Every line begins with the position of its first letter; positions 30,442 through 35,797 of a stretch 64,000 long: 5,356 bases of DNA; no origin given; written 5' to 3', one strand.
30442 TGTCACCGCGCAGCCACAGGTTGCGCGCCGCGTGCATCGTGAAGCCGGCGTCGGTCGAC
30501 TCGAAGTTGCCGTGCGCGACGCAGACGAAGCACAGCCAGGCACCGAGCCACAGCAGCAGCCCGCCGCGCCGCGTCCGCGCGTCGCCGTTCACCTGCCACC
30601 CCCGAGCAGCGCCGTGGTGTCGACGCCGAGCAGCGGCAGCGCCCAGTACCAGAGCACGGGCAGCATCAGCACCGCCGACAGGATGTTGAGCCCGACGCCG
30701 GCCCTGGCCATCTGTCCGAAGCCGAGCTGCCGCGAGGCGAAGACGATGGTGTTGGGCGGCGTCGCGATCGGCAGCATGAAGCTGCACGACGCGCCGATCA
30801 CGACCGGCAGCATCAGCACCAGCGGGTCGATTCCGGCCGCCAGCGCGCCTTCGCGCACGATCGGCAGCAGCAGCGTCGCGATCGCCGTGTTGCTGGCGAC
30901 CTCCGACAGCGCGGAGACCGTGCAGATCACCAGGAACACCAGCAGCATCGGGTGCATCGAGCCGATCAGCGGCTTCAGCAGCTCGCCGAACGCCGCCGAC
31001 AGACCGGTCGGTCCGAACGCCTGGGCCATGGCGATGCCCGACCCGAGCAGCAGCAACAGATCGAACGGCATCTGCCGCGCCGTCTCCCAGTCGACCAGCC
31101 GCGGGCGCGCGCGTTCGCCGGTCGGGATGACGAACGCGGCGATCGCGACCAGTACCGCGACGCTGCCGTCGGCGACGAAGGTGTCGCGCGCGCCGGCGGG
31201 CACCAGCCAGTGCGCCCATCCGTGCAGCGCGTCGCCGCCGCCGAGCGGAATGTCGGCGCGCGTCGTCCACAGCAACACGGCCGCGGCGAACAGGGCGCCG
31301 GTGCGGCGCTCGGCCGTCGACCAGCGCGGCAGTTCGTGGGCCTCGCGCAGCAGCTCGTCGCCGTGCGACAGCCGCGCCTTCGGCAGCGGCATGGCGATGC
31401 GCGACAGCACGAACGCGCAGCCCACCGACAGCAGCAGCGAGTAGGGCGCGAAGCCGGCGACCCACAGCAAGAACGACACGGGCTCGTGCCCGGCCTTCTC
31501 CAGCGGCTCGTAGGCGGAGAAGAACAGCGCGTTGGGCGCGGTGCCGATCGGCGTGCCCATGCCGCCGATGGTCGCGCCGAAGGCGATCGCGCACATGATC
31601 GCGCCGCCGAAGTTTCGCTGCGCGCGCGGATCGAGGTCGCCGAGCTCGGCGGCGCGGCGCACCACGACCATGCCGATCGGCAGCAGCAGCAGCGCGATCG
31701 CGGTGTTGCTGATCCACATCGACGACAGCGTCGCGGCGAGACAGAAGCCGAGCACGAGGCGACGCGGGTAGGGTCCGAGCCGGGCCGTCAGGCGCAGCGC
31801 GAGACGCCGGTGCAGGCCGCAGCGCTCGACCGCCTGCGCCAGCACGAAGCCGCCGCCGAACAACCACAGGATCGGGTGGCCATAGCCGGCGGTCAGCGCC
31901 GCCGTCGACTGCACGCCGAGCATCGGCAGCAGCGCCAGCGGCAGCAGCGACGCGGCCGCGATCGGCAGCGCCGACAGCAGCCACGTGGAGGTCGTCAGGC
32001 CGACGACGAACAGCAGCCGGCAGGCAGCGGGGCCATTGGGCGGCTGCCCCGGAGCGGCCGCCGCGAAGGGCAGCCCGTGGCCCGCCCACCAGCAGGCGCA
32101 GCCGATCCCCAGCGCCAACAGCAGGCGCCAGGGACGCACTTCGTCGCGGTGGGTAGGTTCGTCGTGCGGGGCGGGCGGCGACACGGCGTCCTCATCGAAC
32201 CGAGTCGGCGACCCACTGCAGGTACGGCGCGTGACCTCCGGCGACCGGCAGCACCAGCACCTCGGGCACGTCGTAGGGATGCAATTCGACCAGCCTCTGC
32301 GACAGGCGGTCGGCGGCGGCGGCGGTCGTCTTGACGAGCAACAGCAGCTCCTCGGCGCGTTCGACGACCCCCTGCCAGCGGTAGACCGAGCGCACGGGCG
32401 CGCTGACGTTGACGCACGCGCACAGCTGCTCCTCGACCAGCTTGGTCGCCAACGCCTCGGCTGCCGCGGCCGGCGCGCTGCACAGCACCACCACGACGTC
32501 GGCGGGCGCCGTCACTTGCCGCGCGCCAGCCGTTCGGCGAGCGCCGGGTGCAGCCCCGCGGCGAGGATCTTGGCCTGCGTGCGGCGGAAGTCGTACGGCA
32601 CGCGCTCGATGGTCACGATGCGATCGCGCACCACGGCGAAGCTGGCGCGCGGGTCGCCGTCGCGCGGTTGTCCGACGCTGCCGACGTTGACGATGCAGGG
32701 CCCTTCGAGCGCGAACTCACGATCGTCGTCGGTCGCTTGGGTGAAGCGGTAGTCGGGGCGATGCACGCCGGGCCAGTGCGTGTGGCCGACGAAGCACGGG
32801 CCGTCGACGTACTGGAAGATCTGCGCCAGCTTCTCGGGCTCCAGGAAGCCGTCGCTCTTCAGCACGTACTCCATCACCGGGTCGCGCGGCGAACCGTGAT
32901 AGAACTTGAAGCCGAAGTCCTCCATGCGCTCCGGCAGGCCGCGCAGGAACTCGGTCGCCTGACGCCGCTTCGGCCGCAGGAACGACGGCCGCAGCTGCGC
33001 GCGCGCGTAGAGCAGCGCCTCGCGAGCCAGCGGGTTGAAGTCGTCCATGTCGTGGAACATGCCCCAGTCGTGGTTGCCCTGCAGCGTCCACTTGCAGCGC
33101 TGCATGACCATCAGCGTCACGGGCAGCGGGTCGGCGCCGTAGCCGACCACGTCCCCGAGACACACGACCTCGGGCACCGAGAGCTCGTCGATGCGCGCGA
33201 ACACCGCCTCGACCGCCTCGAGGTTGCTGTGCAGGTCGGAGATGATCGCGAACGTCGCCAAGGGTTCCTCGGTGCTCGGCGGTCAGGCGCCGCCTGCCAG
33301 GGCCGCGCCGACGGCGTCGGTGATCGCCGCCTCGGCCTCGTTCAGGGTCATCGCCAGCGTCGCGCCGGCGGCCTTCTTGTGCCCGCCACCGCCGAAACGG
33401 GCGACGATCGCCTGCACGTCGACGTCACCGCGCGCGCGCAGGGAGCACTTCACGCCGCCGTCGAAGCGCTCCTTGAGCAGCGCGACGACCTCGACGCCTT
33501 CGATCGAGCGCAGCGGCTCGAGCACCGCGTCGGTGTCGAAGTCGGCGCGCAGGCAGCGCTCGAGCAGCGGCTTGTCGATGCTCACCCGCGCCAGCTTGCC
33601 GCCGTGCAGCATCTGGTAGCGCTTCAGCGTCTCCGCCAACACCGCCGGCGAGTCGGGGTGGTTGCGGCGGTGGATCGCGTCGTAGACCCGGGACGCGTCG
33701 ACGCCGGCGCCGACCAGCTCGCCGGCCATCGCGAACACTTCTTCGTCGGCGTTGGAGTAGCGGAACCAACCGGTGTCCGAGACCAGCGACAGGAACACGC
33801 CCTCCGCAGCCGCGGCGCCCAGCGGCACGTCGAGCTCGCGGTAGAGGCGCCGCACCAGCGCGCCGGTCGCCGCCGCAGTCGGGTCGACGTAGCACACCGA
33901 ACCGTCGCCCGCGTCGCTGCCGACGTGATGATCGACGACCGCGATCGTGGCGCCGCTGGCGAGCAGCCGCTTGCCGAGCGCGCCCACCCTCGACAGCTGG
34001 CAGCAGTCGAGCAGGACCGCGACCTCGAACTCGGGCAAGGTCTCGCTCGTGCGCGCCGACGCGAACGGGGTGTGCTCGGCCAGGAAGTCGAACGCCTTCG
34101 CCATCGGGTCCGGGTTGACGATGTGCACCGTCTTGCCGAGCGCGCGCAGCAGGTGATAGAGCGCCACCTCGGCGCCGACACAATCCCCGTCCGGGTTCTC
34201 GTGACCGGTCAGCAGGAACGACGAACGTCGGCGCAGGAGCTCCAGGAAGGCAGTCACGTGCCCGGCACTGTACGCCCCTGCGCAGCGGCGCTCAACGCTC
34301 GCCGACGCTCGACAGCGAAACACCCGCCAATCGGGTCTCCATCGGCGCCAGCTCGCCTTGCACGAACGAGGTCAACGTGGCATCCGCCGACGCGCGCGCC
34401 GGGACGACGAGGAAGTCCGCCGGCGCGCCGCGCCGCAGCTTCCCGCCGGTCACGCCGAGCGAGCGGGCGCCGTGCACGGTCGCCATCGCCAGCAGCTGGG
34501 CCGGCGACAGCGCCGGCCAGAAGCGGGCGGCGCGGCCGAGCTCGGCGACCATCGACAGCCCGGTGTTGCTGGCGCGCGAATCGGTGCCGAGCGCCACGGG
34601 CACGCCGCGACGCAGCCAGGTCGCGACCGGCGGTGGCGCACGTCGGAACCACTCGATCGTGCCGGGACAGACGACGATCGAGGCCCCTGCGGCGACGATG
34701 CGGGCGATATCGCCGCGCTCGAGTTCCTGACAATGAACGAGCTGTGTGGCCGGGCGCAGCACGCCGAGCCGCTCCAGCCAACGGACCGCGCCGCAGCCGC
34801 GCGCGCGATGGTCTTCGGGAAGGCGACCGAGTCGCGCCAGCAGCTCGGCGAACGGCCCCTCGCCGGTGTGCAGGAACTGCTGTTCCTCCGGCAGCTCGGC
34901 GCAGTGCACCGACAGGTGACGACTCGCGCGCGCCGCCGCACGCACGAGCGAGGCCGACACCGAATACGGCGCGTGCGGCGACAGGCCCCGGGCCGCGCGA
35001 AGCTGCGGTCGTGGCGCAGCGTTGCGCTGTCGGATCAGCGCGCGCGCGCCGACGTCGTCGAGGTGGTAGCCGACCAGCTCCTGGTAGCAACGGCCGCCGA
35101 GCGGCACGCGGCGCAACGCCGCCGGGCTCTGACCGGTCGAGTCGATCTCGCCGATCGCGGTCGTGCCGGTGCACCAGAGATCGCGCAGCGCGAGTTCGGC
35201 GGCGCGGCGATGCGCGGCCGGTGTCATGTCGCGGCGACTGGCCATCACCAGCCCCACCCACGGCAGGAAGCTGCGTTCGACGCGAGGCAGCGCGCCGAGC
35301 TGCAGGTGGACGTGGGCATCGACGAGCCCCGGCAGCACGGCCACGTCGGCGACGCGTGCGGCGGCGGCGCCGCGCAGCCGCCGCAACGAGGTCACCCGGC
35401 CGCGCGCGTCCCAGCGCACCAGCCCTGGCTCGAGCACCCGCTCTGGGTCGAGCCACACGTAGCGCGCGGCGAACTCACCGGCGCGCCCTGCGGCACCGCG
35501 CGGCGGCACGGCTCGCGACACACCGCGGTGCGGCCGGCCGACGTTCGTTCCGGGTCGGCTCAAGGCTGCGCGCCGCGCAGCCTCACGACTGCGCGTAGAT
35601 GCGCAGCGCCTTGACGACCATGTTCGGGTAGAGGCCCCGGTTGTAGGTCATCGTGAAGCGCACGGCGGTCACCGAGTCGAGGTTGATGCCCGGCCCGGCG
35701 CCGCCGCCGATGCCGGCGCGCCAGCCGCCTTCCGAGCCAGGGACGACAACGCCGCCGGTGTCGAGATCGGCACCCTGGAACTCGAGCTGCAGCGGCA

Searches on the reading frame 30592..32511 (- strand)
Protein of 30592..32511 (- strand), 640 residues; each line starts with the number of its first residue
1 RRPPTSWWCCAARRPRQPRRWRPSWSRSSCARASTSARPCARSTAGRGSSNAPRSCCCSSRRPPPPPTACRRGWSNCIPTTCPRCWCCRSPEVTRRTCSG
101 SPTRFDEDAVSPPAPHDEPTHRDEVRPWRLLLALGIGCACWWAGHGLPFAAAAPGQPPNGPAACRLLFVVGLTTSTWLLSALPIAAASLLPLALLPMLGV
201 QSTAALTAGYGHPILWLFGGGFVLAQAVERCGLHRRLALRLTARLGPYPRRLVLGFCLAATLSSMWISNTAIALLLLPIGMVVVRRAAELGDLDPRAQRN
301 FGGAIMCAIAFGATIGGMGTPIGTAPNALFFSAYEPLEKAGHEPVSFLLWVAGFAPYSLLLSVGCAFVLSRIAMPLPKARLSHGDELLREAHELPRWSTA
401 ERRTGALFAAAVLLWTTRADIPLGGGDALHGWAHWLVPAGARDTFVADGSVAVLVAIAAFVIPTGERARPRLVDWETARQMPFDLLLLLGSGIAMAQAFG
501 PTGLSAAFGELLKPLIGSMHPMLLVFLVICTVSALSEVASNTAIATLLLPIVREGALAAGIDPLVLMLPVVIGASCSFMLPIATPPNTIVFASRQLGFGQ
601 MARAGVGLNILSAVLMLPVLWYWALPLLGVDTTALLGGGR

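Call 31: search_protein_families(library=pfam, proteins=[window:30592-32511:-], max_evalue=0.00001)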
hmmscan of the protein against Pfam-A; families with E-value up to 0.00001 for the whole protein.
window:30592-32511:- (640 aa): 2 families
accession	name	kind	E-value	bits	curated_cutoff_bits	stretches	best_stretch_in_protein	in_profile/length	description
PF00939.25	Na_sulph_symp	-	1.5e-54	186.2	27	1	162-624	29-467/472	Sodium:sulfate symporter transmembrane region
PF03600.22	CitMHS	-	5e-45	154.5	31.9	1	177-570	4-335/336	Citrate transporter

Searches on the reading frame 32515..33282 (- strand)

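Call 31: search_protein_families(library=pfam, proteins=[window:32515-33282:-], max_evalue=0.00001)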
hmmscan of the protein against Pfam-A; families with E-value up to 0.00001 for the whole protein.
window:32515-33282:- (256 aa): 2 families
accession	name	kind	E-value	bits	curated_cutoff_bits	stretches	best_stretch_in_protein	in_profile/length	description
PF12850.12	Metallophos_2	-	6e-14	52.8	27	1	11-218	3-149/154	Calcineurin-like phosphoesterase superfamily domain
PF00149.33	Metallophos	-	1.4e-09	39.1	21.5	1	10-89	2-84/191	Calcineurin-like phosphoesterase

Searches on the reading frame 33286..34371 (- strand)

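Call 31: search_protein_families(library=pfam, proteins=[window:33286-34371:-], max_evalue=0.00001)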
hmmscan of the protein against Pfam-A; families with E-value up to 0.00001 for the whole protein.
window:33286-34371:- (362 aa): 2 families
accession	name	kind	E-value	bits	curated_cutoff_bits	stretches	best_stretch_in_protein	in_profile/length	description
PF01368.27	DHH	-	8.6e-14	52.3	28.1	1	53-180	3-109/125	DHH family, N-terminal domain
PF02272.25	DHHA1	-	2.6e-11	44.3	25.9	1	282-349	20-91/102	DHHA1 domain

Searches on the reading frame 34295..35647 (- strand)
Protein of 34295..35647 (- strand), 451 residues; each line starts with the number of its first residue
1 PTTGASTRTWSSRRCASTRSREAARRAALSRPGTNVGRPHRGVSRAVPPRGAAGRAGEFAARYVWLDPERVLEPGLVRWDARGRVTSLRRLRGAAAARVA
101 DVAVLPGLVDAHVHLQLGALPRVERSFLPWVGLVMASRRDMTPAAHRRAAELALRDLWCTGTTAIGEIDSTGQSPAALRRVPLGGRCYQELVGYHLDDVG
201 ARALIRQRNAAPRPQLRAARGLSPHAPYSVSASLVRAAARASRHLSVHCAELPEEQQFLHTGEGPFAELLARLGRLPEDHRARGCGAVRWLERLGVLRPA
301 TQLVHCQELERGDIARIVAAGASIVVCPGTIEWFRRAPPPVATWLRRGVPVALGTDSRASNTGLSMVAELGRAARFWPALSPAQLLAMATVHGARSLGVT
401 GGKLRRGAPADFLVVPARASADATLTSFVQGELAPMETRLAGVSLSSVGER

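Call 32: search_protein_families(library=pfam, proteins=[window:34295-35647:-], max_evalue=0.00001)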
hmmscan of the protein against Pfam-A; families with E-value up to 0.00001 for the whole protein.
window:34295-35647:- (451 aa): 2 families
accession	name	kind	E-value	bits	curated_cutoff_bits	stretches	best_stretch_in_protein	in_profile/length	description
PF01979.26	Amidohydro_1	-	1.1e-26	94.3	25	1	104-415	2-318/345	Amidohydrolase family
PF07969.17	Amidohydro_3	-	7.9e-10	39.2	29.7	1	300-416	308-445/472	Amidohydrolase family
